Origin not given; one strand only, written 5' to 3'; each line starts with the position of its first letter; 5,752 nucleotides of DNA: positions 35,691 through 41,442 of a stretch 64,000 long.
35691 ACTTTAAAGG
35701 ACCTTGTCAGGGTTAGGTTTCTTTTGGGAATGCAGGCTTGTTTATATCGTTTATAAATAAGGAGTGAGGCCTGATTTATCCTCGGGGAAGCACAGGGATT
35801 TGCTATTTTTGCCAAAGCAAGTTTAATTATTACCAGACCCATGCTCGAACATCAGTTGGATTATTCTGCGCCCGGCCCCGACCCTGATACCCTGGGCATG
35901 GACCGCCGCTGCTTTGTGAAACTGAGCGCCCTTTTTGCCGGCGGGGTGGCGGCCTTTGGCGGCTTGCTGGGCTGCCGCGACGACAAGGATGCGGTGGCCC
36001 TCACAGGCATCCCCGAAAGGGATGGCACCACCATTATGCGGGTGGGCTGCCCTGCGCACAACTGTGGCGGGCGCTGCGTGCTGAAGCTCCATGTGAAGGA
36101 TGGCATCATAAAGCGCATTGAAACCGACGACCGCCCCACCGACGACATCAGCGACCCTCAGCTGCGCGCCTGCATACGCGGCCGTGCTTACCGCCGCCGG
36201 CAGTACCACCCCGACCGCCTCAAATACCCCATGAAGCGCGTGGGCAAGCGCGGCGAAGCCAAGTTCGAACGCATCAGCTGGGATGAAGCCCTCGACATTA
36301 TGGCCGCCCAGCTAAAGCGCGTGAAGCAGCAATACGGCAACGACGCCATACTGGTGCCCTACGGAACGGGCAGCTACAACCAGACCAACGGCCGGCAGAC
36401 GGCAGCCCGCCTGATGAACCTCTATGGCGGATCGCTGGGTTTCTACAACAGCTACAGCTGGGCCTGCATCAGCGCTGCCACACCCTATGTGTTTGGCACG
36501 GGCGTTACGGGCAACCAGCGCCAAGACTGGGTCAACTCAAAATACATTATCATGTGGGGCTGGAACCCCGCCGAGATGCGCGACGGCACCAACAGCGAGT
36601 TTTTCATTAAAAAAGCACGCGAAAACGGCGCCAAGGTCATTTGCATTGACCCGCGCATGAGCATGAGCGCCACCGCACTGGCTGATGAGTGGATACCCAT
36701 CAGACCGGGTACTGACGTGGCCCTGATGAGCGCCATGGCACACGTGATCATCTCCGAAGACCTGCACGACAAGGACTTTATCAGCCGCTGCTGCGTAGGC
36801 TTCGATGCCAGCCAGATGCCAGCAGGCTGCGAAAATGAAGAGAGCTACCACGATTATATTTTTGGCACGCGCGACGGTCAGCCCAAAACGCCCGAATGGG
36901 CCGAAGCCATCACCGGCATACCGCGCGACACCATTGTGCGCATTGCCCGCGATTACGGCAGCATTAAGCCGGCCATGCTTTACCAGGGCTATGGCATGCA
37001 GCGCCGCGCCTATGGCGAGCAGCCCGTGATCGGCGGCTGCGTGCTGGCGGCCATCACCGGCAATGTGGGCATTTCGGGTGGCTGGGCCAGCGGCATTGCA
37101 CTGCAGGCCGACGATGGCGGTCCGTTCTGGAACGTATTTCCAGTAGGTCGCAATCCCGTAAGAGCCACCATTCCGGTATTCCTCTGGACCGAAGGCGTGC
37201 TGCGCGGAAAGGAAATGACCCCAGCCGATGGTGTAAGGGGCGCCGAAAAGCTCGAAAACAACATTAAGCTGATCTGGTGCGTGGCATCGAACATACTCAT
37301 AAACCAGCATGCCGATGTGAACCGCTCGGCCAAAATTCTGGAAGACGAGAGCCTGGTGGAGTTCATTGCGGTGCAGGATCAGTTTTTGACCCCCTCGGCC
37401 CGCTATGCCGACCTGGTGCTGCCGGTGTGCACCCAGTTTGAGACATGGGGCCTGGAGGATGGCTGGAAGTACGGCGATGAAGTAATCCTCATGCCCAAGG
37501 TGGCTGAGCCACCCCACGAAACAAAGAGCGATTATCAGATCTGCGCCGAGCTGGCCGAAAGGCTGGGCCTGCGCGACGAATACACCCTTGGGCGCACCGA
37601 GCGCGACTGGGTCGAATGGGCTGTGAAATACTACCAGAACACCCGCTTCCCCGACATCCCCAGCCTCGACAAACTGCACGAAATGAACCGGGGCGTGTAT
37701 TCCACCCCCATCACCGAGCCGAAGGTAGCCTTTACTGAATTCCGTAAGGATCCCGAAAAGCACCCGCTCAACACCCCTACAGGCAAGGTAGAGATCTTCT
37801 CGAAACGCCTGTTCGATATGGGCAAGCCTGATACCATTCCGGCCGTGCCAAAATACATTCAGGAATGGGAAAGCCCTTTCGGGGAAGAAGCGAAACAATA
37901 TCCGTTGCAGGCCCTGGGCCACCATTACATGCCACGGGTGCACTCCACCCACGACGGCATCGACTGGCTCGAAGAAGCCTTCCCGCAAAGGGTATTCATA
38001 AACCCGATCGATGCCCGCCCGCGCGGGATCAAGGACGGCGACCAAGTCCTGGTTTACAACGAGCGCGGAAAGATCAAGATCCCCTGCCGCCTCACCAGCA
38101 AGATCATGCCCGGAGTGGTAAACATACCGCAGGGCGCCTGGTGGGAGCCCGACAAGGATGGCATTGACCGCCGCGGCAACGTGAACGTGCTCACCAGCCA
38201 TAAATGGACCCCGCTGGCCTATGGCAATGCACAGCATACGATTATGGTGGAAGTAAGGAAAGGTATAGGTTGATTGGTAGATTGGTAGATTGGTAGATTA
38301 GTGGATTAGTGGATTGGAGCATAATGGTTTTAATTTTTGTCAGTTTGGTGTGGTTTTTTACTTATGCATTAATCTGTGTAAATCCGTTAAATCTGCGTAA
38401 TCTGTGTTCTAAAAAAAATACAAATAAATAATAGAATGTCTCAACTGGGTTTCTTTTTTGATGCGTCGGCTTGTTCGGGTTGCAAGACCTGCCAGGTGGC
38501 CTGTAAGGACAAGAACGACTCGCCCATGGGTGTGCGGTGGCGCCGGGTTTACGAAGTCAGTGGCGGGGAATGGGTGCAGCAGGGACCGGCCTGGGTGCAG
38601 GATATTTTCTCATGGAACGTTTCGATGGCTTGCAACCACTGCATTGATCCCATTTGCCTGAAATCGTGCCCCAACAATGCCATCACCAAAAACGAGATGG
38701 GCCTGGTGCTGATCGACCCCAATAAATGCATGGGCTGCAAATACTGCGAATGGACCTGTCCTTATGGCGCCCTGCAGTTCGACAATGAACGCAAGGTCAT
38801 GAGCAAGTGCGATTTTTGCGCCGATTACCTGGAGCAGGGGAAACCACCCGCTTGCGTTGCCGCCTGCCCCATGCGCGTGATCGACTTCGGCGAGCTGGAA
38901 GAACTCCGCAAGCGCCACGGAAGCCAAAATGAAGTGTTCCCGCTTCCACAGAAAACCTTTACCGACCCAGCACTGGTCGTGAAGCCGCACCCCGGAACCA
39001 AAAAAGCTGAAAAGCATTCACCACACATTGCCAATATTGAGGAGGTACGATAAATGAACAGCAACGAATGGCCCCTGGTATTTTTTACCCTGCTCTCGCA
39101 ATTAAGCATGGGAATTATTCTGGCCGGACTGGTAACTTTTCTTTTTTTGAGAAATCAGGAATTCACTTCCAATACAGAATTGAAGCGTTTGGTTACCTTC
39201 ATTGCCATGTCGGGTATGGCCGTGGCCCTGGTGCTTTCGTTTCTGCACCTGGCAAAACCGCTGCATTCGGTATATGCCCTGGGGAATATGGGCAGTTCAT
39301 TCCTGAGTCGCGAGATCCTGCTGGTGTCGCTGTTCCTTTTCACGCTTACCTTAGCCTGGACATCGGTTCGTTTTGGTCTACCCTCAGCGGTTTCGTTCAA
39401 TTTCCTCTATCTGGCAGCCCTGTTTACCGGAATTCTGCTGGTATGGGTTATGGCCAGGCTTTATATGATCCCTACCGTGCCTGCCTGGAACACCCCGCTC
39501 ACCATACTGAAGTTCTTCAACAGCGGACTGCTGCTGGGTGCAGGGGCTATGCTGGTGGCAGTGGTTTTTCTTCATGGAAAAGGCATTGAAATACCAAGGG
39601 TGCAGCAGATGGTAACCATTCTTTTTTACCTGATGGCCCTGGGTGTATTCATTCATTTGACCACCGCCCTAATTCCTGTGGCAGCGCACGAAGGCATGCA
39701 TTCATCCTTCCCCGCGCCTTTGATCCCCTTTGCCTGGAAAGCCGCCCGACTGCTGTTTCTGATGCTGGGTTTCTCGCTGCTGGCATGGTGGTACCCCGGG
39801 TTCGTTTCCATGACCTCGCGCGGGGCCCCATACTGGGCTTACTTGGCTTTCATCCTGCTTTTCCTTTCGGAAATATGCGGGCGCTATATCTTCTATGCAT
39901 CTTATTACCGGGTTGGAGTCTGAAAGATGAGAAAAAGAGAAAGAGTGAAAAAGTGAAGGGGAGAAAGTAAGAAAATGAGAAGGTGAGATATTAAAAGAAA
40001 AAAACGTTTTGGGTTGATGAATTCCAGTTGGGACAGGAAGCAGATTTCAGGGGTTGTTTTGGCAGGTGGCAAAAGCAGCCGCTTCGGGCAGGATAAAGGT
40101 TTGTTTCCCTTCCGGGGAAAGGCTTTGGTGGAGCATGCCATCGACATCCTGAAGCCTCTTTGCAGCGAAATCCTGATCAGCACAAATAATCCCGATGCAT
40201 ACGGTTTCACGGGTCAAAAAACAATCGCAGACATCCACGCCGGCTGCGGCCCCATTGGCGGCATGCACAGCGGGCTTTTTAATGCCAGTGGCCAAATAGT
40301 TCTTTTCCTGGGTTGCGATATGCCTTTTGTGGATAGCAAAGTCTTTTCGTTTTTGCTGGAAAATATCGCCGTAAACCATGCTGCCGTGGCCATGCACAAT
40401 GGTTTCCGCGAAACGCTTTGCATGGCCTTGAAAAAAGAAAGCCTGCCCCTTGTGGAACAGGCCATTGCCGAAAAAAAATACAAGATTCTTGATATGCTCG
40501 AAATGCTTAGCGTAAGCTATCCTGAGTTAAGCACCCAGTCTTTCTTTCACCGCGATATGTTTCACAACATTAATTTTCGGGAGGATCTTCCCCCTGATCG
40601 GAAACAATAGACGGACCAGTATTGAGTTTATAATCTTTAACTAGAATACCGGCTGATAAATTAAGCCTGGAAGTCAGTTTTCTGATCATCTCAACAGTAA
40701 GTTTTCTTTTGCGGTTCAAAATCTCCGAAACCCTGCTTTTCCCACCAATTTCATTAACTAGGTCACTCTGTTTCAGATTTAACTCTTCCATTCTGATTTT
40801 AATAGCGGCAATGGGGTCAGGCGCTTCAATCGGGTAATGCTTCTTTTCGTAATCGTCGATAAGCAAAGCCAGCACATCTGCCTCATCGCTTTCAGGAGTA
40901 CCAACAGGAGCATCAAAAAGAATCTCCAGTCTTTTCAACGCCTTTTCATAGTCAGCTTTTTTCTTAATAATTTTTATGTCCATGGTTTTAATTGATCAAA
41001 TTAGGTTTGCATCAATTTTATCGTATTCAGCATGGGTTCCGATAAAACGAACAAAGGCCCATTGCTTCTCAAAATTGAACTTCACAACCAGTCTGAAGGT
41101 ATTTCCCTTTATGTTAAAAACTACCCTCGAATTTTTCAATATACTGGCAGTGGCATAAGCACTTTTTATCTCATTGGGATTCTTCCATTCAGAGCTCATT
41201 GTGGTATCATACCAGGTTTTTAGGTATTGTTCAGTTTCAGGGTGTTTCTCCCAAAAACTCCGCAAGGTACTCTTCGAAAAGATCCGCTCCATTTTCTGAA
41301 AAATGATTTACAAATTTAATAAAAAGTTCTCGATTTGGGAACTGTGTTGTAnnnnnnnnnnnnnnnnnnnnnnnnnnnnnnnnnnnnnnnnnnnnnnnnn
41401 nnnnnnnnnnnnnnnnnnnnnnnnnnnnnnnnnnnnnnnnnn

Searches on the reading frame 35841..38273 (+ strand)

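Call 16: search_protein_families(library=pfam, proteins=[window:35841-38273:+], max_evalue=0.01)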
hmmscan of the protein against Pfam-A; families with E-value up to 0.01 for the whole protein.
window:35841-38273:+ (810 aa): 3 families
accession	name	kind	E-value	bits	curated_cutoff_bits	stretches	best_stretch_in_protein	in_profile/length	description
PF00384.28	Molybdopterin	-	1.6e-60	205.5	24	1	126-574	1-353/353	Molybdopterin oxidoreductase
PF01568.27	Molydop_binding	-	2.9e-23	82.4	26.8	1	695-800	7-108/110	Molydopterin dinucleotide binding domain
PF04879.21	Molybdop_Fe4S4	-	1.1e-06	29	22.7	1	70-123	8-55/55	Molybdopterin oxidoreductase Fe4S4 domain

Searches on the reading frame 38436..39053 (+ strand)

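Call 60: search_protein_families(library=pfam, proteins=[window:38436-39053:+], max_evalue=0.0001)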
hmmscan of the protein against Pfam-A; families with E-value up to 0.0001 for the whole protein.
window:38436-39053:+ (205 aa): 8 families
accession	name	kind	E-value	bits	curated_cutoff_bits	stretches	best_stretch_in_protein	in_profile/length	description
PF13247.11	Fer4_11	-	2.1e-24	86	26.2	1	62-153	6-99/100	4Fe-4S dicluster domain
PF12838.12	Fer4_7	-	1.9e-12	47.9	27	1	66-112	2-52/52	4Fe-4S dicluster domain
PF00037.32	Fer4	-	1e-10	41.4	21.1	1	92-113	2-23/24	4Fe-4S binding domain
PF13187.11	Fer4_9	-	1.5e-10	41.3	27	1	97-149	1-52/52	4Fe-4S dicluster domain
PF13237.11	Fer4_10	-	1.9e-09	37.7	25.5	1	91-145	2-53/53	4Fe-4S dicluster domain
PF12797.12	Fer4_2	-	3.3e-09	36.5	24.5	1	91-110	3-22/22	4Fe-4S binding domain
PF12837.12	Fer4_6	-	1.3e-08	34.8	25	1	91-113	2-24/24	4Fe-4S binding domain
PF25160.1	LdpA_Fe-S-bd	-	1.5e-05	25.2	27.6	1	68-114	4-44/49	LdpA Fe-S cluster-binding domain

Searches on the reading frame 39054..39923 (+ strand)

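Call 60: search_protein_families(library=pfam, proteins=[window:39054-39923:+], max_evalue=0.0001)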
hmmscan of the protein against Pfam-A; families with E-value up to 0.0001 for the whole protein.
window:39054-39923:+ (289 aa): 1 family
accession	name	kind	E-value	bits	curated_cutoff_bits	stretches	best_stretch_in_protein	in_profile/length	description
PF04976.17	DmsC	-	1.2e-22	81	22.3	1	3-281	5-273/275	DMSO reductase anchor subunit (DmsC)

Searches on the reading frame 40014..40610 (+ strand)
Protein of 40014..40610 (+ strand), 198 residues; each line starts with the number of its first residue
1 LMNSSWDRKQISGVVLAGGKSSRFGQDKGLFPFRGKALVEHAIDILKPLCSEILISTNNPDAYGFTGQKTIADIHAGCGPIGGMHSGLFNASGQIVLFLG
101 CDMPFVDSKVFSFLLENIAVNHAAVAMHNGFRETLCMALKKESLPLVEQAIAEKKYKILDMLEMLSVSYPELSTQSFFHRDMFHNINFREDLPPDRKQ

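Call 61: search_protein_families(library=pfam, proteins=[window:40014-40610:+], max_evalue=0.0001)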
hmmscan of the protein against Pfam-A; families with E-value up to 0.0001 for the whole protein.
window:40014-40610:+ (198 aa): 1 family
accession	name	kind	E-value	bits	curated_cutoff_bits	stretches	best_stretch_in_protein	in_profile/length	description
PF12804.13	NTP_transf_3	-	7.1e-34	117.7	27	1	13-155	1-149/160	MobA-like NTP transferase domain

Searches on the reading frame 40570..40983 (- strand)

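Call 61: search_protein_families(library=pfam, proteins=[window:40570-40983:-], max_evalue=0.0001)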
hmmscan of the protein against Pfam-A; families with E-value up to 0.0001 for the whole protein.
window:40570-40983:- (137 aa): 1 family
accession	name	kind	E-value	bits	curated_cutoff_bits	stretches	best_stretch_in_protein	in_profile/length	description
PF01381.28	HTH_3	-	2.3e-05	24.8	23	1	61-111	1-52/55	Helix-turn-helix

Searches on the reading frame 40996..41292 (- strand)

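Call 61: search_protein_families(library=pfam, proteins=[window:40996-41292:-], max_evalue=0.0001)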
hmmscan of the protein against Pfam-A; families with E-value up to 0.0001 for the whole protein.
window:40996-41292:- (98 aa): 1 family
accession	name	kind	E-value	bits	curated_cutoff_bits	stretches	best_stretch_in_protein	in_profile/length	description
PF09907.15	HigB_toxin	-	1.9e-31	108.6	27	1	21-93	2-74/74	HigB_toxin, RelE-like toxic component of a toxin-antitoxin system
